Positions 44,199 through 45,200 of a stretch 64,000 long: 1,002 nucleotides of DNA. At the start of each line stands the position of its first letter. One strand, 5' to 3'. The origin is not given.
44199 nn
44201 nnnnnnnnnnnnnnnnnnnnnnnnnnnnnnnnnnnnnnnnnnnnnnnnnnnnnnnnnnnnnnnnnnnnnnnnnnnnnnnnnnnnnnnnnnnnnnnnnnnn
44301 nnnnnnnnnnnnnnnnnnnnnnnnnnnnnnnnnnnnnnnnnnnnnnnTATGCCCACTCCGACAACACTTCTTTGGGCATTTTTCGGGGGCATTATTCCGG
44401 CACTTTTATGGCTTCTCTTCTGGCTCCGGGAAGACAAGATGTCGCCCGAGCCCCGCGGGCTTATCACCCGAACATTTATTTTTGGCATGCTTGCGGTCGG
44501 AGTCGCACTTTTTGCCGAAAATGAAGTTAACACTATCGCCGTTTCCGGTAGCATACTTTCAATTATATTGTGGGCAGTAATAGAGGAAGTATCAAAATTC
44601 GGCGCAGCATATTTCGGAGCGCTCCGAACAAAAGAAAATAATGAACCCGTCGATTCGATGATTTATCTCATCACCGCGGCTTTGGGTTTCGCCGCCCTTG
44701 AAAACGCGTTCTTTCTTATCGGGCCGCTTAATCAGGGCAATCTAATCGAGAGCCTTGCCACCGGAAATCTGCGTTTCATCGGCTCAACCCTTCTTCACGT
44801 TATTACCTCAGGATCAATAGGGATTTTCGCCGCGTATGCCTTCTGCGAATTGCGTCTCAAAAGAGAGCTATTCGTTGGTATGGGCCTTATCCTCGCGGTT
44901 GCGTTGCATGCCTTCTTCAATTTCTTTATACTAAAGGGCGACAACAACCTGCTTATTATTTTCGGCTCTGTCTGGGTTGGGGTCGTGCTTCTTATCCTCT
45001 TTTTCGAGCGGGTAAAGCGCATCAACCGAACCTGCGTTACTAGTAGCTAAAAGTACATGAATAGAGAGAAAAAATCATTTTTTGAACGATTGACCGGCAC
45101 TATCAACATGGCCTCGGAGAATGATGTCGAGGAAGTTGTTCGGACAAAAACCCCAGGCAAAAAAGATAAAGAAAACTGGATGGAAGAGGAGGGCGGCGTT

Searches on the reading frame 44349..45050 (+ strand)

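Call 92: search_protein_families(library=pfam, proteins=[window:44349-45050:+], max_evalue=0.00001)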
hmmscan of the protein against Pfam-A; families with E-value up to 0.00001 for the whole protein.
window:44349-45050:+ (233 aa): 1 family
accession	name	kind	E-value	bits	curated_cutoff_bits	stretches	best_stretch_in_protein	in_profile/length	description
PF13367.11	PrsW-protease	-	4.7e-25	88.7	23.5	1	34-215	1-193/196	PrsW family intramembrane metalloprotease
